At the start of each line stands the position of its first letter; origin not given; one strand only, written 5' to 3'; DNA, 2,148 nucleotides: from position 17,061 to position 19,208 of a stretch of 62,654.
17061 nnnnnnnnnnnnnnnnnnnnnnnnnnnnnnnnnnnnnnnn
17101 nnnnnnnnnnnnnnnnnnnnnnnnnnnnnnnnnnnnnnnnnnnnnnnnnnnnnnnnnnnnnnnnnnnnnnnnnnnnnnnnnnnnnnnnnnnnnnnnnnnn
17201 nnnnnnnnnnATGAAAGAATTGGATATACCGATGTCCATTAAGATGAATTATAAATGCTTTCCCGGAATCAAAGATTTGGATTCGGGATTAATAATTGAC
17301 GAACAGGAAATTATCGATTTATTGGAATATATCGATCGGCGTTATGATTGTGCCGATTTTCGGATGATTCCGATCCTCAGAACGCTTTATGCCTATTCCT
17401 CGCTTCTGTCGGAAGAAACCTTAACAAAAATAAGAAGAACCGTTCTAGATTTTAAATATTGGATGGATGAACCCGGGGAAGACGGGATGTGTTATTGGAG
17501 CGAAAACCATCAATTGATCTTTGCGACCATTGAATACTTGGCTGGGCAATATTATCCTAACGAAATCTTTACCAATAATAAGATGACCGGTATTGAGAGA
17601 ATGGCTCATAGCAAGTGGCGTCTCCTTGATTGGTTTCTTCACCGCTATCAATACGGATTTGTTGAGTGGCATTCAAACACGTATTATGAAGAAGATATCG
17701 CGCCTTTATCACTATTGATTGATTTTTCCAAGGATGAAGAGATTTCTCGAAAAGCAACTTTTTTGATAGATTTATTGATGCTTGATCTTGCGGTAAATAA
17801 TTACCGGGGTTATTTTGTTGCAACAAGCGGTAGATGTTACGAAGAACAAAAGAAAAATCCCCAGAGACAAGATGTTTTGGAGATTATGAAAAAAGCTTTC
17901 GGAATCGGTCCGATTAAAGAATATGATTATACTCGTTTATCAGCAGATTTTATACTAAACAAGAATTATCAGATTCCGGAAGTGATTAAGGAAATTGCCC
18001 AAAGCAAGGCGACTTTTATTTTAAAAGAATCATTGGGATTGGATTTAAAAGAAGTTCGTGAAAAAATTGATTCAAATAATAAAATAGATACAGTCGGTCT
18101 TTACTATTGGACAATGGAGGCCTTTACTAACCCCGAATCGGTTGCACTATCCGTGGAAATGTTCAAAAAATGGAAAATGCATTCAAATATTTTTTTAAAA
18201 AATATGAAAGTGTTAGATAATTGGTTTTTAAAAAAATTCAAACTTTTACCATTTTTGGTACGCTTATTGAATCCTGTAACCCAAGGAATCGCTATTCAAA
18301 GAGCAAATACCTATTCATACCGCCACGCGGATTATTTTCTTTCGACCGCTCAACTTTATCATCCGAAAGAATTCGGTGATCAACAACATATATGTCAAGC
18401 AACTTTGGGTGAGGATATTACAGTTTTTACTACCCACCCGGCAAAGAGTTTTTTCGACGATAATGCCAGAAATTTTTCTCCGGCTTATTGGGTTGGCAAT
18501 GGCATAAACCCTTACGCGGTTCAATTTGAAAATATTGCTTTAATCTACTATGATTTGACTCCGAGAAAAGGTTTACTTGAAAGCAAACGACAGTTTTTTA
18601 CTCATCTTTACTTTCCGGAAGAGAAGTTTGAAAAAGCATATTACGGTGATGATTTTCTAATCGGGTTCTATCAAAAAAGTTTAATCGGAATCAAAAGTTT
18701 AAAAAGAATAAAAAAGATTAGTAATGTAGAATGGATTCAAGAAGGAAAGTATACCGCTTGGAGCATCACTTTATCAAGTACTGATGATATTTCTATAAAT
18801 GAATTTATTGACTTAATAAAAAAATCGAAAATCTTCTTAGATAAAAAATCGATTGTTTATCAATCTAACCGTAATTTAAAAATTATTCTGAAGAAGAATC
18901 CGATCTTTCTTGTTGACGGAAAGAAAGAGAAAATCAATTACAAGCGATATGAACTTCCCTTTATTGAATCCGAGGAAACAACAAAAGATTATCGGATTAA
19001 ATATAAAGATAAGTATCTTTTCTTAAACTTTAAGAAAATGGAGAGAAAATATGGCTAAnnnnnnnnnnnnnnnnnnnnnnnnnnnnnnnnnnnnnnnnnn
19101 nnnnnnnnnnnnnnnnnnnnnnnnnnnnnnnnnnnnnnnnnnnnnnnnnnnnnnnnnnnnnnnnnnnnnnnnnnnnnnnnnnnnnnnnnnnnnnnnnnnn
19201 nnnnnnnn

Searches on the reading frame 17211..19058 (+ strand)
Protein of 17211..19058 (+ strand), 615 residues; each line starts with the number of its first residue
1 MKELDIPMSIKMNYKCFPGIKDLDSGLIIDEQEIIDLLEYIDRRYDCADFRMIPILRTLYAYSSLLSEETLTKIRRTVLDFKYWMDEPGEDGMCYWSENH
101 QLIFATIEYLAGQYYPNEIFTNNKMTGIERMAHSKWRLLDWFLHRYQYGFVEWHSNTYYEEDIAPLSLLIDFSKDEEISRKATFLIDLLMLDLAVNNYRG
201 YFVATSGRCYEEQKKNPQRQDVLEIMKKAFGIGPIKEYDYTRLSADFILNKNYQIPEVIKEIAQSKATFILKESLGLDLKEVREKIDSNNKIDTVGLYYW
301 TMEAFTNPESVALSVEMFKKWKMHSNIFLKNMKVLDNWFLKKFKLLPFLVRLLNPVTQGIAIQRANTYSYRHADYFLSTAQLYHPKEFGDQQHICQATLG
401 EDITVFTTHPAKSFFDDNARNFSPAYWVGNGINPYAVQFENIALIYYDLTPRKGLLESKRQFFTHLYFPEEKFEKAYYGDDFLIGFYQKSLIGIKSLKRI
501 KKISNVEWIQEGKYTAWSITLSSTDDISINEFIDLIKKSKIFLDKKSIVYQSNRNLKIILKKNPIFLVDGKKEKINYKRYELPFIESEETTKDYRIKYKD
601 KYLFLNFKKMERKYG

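Call 18: search_protein_families(library=pfam, proteins=[window:17211-19058:+], max_evalue=0.00001)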
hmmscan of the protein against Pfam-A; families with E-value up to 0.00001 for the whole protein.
window:17211-19058:+ (615 aa): 0 families

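Call 65: search_protein_families(library=pfam, proteins=[window:17211-19058:+], max_evalue=0.01)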
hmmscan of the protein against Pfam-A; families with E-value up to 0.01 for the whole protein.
window:17211-19058:+ (615 aa): 0 families

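Call 79: search_protein_families(library=ncbifam, proteins=[window:17211-19058:+], max_evalue=0.001)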
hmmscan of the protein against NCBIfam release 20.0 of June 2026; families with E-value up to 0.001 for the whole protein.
window:17211-19058:+ (615 aa): 0 families

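Call 81: search_solved_structures(query=window:17211-19058:+, max_evalue=0.01)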
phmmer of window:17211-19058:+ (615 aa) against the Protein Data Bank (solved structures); distinct sequences matched with E-value up to 0.01: 0.
